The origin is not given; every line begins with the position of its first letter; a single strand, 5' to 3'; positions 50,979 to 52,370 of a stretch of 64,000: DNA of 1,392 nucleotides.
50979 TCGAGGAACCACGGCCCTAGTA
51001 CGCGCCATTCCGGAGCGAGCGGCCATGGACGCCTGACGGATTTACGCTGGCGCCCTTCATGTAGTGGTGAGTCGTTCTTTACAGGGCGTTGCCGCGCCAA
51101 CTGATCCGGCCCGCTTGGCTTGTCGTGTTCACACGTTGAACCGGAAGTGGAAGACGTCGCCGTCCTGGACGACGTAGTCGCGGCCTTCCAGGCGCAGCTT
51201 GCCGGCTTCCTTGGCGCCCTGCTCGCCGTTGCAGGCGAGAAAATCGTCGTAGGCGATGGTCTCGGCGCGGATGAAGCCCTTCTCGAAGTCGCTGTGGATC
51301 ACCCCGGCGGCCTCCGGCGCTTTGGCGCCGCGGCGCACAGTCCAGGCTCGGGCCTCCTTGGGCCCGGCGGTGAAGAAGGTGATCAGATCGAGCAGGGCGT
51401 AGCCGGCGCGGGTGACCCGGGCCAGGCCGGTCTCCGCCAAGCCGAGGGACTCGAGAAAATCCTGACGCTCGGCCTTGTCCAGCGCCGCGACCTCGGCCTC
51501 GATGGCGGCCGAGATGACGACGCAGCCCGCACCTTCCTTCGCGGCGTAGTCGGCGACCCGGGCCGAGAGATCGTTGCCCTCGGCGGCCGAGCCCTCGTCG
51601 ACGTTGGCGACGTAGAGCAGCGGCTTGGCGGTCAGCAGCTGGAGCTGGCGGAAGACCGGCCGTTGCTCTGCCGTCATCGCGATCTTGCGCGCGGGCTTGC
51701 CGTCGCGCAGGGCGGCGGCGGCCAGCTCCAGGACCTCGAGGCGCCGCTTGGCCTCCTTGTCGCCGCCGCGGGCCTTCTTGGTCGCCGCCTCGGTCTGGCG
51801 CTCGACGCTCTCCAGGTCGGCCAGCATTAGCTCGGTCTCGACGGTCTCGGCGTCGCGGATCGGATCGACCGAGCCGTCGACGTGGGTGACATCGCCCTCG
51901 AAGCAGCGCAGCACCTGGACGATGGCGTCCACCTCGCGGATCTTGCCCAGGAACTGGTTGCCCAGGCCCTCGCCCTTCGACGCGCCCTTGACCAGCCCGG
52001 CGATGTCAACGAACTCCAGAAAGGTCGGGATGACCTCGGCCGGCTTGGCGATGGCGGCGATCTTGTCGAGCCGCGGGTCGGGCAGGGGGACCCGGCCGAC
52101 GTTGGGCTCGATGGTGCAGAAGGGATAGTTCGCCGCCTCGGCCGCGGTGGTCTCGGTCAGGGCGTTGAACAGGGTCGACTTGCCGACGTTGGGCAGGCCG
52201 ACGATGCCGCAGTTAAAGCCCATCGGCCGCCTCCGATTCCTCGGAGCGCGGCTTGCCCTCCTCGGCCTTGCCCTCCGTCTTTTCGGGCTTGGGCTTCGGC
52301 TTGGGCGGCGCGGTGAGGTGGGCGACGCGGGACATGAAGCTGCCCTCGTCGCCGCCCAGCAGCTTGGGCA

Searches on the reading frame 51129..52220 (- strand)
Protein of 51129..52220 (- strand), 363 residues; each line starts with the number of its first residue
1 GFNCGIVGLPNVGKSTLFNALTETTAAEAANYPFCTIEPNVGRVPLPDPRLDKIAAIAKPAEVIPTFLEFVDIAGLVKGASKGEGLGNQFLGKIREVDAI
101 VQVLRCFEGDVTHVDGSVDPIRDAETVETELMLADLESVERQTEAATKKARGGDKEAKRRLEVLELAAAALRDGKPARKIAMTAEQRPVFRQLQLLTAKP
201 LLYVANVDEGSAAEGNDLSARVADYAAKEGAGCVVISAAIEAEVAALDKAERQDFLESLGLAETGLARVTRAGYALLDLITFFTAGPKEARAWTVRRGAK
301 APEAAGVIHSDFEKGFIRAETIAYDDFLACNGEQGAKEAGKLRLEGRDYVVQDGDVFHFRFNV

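Call 26: search_protein_families(library=pfam, proteins=[window:51129-52220:-], max_evalue=0.001)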
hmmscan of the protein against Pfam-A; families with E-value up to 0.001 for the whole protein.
window:51129-52220:- (363 aa): 3 families
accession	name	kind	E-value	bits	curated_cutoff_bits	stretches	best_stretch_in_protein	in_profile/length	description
PF06071.19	YchF-GTPase_C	-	1.4e-40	137.8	27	1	279-362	1-84/84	Protein of unknown function (DUF933)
PF01926.29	MMR_HSR1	-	1.7e-21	76.9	21.9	1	4-121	2-99/113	50S ribosome-binding GTPase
PF02421.24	FeoB_N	-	2e-07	31.1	27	1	4-44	3-42/156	Ferrous iron transport protein B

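Call 59: find_homologous_proteins(query=window:51129-52220:-, max_evalue=1e-100)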
Query window:51129-52220:- (363 aa): 8000 proteins with E <= 1e-100 among 8000 candidates; the best 120 are listed.
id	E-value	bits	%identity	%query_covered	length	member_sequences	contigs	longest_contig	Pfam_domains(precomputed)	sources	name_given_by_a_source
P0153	4.5e-232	787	100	100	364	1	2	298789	PF01926.30,PF02421.25,PF06071.20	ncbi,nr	ncbi:MAG: redox-regulated ATPase YchF [Kiloniellales bacterium]|nr:redox-regulated ATPase YchF [Kilo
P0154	5.3e-217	738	94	100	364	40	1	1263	PF01926.30,PF02421.25,PF06071.20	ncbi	-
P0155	2.9e-202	689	88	100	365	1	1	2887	PF01926.30,PF02421.25,PF06071.20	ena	-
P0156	8.9e-201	684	87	100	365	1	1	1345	PF01926.30,PF02421.25,PF06071.20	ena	-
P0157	4.1e-193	659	83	100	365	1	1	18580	PF01926.30,PF02421.25,PF06071.20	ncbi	ncbi:MAG: redox-regulated ATPase YchF [Kiloniellales bacterium]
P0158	6.6e-193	659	83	100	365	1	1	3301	PF01926.30,PF02421.25,PF06071.20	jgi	jgi:GTP-binding protein YchF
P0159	1.8e-191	654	82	100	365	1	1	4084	PF01926.30,PF02421.25,PF06071.20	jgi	jgi:hypothetical protein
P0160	6.0e-191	652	82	100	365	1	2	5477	PF01926.30,PF02421.25,PF06071.20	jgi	jgi:hypothetical protein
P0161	7.7e-191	652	82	100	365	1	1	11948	PF01926.30,PF02421.25,PF06071.20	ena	-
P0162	3.1e-190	650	82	100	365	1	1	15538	PF01926.30,PF02421.25,PF06071.20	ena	-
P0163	1.9e-187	641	80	100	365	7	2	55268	PF01926.30,PF02421.25,PF06071.20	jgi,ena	-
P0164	2.6e-187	640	81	100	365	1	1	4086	PF01926.30,PF02421.25,PF06071.20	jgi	jgi:GTP-binding protein YchF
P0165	1.2e-185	635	79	100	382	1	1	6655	PF01926.30,PF02421.25,PF06071.20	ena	-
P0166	2.0e-185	634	80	100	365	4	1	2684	PF01926.30,PF02421.25,PF06071.20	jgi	-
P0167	4.5e-185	633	79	100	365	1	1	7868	PF01926.30,PF02421.25,PF06071.20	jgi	-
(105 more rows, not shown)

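Call 60: find_encoding_contigs(protein=P0157, flank=7000, max_places=2)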
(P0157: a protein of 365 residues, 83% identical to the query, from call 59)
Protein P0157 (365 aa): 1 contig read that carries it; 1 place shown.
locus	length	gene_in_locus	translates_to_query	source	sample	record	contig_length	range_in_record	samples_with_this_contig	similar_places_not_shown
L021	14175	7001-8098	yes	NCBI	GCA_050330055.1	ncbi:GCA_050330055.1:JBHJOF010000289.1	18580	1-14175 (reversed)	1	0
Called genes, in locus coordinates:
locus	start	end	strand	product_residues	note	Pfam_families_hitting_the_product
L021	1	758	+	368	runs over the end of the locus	PF02636:Methyltransf_28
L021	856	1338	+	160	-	PF14499:DUF4437 (weak), PF00190:Cupin_1 (weak), PF07883:Cupin_2 (weak)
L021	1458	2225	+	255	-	PF02578:Cu-oxidase_4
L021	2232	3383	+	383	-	PF01321:Creatinase_N, PF00557:Peptidase_M24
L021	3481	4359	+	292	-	-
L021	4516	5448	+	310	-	PF13793:Pribosyltran_N, PF00156:Pribosyltran, PF14572:Pribosyl_synth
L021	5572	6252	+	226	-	PF01386:Ribosomal_L25p, PF14693:Ribosomal_TL5_C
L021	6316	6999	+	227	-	PF01195:Pept_tRNA_hydro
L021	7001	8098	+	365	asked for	PF01926:MMR_HSR1, PF02421:FeoB_N (weak), PF06071:YchF-GTPase_C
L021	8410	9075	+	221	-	PF01738:DLH, PF00561:Abhydrolase_1 (faint)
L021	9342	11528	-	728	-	PF20256:MoCoBD_2, PF02738:MoCoBD_1, PF20256:MoCoBD_2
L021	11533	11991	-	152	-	PF00111:Fer2, PF13085:Fer2_3 (weak), PF01799:Fer2_2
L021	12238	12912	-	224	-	PF01243:PNPOx_N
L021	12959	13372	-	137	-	PF06568:YjiS-like (weak)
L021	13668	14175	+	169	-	PF00440:TetR_N, PF16925:TetR_C_13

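Call 61: find_encoding_contigs(protein=P0162, flank=7000, max_places=2)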
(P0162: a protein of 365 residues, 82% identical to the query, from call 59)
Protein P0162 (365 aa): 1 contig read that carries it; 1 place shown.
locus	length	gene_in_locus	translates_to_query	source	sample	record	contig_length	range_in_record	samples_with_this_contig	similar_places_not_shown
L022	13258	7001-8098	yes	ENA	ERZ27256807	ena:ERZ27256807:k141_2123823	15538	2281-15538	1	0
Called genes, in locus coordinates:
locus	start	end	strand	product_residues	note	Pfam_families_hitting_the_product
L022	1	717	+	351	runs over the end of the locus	PF02636:Methyltransf_28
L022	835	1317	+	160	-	PF14499:DUF4437 (weak), PF00190:Cupin_1 (weak), PF07883:Cupin_2 (weak)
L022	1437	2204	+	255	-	PF02578:Cu-oxidase_4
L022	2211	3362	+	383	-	PF01321:Creatinase_N, PF00557:Peptidase_M24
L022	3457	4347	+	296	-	-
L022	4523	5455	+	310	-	PF13793:Pribosyltran_N, PF00156:Pribosyltran, PF14572:Pribosyl_synth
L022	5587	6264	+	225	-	PF01386:Ribosomal_L25p, PF14693:Ribosomal_TL5_C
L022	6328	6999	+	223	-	PF01195:Pept_tRNA_hydro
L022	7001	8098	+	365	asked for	PF01926:MMR_HSR1, PF02421:FeoB_N (weak), PF06071:YchF-GTPase_C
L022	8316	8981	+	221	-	PF01738:DLH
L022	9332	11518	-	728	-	PF20256:MoCoBD_2, PF02738:MoCoBD_1, PF20256:MoCoBD_2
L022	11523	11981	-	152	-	PF00111:Fer2, PF13085:Fer2_3 (weak), PF01799:Fer2_2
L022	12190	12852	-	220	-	PF01243:PNPOx_N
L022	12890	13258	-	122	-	?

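Call 62: find_encoding_contigs(protein=P0163, flank=7000, max_places=2)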
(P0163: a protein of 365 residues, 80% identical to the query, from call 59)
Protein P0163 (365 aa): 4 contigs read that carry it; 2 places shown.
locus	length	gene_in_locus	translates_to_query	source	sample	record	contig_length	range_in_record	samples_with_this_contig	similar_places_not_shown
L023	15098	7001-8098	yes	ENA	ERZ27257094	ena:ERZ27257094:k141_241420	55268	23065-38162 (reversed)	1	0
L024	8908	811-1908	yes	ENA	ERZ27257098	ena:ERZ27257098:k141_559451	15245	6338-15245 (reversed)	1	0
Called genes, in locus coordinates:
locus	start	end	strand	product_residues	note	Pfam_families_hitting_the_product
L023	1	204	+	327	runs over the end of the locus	PF01073:3Beta_HSD (weak), PF01370:Epimerase, PF04321:RmlD_sub_bind, PF16363:GDP_Man_Dehyd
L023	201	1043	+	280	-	PF01790:LGT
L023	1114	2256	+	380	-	PF02636:Methyltransf_28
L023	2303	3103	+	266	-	PF02578:Cu-oxidase_4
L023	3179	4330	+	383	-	PF01321:Creatinase_N, PF00557:Peptidase_M24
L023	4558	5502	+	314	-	PF13793:Pribosyltran_N, PF00156:Pribosyltran, PF14572:Pribosyl_synth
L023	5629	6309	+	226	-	PF01386:Ribosomal_L25p, PF14693:Ribosomal_TL5_C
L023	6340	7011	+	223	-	PF01195:Pept_tRNA_hydro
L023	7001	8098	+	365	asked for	PF01926:MMR_HSR1, PF02421:FeoB_N (weak), PF06071:YchF-GTPase_C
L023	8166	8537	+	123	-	PF04248:NTP_transf_9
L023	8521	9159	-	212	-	PF01243:PNPOx_N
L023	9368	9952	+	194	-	PF00440:TetR_N, PF16925:TetR_C_13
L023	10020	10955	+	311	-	PF01965:DJ-1_PfpI (weak), PF12833:HTH_18, PF00165:HTH_AraC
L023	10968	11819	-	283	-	PF00903:Glyoxalase (faint), PF13468:Glyoxalase_3, PF13669:Glyoxalase_4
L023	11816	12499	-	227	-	PF00596:Aldolase_II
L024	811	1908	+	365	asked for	PF01926:MMR_HSR1, PF02421:FeoB_N (weak), PF06071:YchF-GTPase_C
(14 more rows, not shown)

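Call 63: find_encoding_contigs(protein=P0155, flank=7000, max_places=2)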
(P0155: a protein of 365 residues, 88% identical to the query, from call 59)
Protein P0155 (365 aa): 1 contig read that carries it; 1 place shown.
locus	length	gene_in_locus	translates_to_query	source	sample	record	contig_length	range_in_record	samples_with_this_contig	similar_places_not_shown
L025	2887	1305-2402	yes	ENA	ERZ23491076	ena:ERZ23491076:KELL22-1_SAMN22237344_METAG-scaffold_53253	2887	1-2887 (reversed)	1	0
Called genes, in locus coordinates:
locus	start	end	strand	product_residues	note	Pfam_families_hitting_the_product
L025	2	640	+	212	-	?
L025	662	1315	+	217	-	PF01195:Pept_tRNA_hydro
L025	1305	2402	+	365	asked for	PF01926:MMR_HSR1, PF02421:FeoB_N (weak), PF06071:YchF-GTPase_C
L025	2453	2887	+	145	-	?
